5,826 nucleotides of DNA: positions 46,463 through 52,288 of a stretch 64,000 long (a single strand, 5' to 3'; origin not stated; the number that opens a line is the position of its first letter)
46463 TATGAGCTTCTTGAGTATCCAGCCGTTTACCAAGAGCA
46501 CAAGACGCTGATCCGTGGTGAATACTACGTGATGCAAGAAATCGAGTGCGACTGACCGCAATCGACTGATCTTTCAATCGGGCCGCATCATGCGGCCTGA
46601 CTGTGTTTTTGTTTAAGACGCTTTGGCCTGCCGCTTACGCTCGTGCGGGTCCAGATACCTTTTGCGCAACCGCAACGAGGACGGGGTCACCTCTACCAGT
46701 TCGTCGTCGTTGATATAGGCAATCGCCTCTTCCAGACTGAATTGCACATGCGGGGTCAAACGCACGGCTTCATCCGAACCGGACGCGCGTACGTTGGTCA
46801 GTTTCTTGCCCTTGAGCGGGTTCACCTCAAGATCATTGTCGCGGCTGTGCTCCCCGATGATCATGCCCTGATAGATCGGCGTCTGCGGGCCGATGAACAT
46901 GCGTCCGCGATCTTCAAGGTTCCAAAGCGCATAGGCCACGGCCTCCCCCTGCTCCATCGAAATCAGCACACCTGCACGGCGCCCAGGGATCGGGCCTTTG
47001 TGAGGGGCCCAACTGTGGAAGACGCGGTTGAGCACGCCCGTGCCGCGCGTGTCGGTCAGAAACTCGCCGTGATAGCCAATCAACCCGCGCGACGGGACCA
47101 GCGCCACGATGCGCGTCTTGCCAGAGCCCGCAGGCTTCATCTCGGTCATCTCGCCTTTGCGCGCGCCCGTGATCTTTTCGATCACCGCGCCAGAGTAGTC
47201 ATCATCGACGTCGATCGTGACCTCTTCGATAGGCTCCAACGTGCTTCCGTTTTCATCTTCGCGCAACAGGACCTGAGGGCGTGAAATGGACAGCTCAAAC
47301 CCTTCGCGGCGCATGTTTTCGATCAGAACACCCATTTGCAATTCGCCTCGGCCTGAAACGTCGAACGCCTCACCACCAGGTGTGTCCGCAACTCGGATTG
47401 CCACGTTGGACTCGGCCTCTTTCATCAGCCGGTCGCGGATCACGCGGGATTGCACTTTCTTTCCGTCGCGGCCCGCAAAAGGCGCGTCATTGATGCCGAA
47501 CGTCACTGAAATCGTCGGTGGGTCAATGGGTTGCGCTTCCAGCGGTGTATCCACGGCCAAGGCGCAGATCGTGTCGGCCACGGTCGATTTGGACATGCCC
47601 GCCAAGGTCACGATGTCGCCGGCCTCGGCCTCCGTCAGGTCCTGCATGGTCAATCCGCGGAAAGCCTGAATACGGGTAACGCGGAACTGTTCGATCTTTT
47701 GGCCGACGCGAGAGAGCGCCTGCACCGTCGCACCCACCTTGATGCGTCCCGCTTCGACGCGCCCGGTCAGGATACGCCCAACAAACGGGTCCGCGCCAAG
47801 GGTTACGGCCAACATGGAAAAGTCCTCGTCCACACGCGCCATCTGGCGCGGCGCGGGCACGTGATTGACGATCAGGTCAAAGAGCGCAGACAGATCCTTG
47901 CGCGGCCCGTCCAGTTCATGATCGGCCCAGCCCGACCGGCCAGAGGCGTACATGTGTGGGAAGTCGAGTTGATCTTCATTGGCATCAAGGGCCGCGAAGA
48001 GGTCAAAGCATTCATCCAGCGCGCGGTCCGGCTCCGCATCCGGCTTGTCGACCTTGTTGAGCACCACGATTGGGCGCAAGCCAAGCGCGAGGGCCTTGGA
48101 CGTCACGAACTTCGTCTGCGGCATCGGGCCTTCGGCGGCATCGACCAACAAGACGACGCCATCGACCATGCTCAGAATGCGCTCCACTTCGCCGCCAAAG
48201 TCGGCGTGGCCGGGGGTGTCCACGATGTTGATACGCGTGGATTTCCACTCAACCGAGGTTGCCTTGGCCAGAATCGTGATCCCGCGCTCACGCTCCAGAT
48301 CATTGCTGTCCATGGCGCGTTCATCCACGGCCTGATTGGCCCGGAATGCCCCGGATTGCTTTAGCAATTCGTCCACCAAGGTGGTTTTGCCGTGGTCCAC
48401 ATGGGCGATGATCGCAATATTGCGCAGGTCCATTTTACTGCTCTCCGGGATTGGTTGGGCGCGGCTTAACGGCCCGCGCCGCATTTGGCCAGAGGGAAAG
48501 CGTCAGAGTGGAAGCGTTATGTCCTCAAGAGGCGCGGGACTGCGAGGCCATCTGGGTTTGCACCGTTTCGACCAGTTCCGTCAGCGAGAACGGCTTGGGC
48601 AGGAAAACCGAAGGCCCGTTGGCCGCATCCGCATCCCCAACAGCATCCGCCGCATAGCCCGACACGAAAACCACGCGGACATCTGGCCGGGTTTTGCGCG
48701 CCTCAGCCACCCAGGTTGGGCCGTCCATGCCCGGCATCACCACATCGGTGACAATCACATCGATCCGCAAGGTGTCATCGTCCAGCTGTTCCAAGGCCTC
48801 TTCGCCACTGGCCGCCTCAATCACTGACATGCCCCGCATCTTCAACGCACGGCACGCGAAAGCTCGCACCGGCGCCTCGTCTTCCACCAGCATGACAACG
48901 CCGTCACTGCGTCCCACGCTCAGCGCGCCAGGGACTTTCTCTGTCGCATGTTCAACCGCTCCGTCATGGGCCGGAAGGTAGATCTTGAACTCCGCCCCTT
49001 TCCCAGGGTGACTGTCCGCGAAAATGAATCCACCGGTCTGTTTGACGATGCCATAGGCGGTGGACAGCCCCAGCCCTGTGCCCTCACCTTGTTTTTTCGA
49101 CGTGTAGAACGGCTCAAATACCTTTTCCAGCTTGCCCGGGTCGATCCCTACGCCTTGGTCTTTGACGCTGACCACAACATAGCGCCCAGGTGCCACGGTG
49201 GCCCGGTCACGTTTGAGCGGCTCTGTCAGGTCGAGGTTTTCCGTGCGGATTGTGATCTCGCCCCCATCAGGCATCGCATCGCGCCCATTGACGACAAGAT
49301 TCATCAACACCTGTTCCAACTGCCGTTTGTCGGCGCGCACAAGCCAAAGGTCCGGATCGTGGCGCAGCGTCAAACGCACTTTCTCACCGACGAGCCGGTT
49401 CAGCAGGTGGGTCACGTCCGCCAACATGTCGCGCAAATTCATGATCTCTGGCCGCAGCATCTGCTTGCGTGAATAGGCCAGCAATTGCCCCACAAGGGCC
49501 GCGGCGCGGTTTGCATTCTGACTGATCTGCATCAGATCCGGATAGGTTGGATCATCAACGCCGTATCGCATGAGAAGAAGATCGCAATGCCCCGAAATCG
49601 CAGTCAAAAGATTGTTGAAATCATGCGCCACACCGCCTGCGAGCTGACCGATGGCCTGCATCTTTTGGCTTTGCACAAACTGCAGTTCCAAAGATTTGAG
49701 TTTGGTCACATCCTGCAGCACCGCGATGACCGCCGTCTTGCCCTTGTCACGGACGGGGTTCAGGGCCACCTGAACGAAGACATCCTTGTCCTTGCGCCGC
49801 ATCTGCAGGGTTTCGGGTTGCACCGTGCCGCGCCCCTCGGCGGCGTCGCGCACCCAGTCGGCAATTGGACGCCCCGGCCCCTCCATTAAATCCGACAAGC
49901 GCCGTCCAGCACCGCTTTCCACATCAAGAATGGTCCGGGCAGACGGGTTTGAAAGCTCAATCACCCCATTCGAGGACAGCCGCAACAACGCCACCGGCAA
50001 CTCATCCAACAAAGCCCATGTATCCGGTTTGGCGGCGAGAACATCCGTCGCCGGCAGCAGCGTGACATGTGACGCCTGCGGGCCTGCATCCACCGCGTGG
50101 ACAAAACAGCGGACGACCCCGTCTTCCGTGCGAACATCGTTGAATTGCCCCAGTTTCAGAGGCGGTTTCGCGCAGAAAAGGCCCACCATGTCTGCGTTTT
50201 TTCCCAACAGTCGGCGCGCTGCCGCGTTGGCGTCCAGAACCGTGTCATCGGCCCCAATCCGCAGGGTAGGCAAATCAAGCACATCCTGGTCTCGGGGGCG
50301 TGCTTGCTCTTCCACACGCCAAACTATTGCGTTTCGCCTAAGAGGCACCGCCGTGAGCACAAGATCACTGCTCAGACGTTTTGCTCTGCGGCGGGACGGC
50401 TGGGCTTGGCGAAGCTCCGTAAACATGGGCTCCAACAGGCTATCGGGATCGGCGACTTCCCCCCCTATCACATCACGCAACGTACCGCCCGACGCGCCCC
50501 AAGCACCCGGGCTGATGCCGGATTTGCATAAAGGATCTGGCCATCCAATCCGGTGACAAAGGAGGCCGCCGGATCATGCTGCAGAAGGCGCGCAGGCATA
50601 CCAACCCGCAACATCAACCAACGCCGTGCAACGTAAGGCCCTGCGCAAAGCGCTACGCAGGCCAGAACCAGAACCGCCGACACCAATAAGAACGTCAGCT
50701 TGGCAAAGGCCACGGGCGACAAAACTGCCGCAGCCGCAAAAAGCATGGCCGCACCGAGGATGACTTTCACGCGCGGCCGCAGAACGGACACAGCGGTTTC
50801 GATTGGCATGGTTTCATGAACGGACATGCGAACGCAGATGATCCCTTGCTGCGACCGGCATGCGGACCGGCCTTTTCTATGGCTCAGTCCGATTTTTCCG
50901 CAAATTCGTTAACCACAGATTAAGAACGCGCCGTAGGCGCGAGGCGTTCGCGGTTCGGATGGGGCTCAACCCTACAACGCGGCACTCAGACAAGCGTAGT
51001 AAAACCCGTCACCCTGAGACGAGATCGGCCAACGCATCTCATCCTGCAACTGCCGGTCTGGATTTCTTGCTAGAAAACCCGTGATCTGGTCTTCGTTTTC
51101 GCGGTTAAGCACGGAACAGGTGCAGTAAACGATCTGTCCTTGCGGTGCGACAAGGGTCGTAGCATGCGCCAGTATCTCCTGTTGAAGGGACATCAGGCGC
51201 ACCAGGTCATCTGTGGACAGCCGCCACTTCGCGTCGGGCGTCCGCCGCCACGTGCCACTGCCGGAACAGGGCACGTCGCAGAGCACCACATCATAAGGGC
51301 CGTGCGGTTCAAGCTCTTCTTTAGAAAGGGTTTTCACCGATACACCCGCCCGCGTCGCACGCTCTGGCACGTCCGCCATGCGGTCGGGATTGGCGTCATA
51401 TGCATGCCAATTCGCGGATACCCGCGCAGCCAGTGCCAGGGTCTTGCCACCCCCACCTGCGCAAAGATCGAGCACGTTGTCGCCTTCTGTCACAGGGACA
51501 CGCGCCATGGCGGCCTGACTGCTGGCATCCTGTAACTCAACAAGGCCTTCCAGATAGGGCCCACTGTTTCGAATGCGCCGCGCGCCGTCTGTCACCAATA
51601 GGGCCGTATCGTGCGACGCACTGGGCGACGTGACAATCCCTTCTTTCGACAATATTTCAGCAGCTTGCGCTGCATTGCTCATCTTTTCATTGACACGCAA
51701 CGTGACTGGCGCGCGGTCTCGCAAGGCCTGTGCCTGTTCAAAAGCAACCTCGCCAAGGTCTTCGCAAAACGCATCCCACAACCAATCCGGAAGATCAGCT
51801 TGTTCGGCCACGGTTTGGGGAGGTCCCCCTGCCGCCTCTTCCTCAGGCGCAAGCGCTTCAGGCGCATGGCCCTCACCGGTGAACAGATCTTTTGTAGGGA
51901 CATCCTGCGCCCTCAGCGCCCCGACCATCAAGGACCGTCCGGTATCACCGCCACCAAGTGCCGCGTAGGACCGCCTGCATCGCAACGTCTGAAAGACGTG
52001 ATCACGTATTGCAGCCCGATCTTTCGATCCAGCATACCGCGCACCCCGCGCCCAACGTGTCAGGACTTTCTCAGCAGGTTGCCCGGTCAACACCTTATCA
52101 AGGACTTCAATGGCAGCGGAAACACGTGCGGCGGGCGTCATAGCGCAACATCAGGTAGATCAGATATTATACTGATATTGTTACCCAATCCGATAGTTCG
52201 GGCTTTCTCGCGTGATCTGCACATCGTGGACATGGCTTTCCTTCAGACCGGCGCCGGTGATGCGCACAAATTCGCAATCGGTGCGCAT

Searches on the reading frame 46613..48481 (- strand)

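Call 35: search_protein_families(library=pfam, proteins=[window:46613-48481:-], max_evalue=0.00001)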
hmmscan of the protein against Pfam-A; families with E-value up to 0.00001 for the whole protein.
window:46613-48481:- (622 aa): 6 families
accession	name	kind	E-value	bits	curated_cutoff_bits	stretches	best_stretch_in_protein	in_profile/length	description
PF00009.33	GTP_EFTU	-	2.3e-56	190.8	26.5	1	18-209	2-187/188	Elongation factor Tu GTP binding domain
PF21018.2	BipA_C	-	6.8e-49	164.7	23.8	1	504-611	2-109/110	TypA/BipA C-terminal domain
PF00679.30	EFG_C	-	5e-22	78.2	27.9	1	414-498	2-85/89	Elongation factor G C-terminus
PF03144.31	GTP_EFTU_D2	-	1.2e-11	45.3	30.3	1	235-306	1-73/73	Elongation factor Tu domain 2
PF22042.2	EF-G_D2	-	8.8e-09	35.8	27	1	221-306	2-82/84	Elongation factor G domain 2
PF01926.29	MMR_HSR1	-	3.6e-06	27.5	21.9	0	22-143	2-113/113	50S ribosome-binding GTPase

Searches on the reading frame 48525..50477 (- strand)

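Call 35: search_protein_families(library=pfam, proteins=[window:48525-50477:-], max_evalue=0.00001)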
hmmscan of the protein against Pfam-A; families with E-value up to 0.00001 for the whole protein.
window:48525-50477:- (650 aa): 5 families
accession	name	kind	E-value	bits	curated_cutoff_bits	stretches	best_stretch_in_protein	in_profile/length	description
PF02518.31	HATPase_c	-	2.9e-23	82.8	26.4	1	383-503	2-109/111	Histidine kinase-, DNA gyrase B-, and HSP90-like ATPase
PF00072.30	Response_reg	-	2.2e-19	70.1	30.2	1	528-639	1-110/111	Response regulator receiver domain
PF08448.16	PAS_4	-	6.3e-10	39.7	23.1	1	157-260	1-108/110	PAS fold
PF00512.31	HisKA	-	2.9e-09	37.3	26.9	1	277-339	3-64/66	His Kinase A (phospho-acceptor) domain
PF13426.13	PAS_9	-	8.1e-08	32.9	27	0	167-259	7-103/103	PAS domain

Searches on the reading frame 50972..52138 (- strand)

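Call 35: search_protein_families(library=pfam, proteins=[window:50972-52138:-], max_evalue=0.00001)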
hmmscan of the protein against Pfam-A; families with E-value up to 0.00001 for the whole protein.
window:50972-52138:- (388 aa): 3 families
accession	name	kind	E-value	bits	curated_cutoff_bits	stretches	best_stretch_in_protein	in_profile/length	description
PF01189.24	Methyltr_RsmB-F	-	3.1e-33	115.6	27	1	217-367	7-165/199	16S rRNA methyltransferase RsmB/F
PF22458.1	RsmF-B_ferredox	-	1.1e-09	38.7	27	1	117-183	2-68/74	Methyltr_RsmF/B-like, ferredoxin-like domain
PF01728.25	FtsJ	-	2.3e-07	31.3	24.1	1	212-351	14-147/181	FtsJ-like methyltransferase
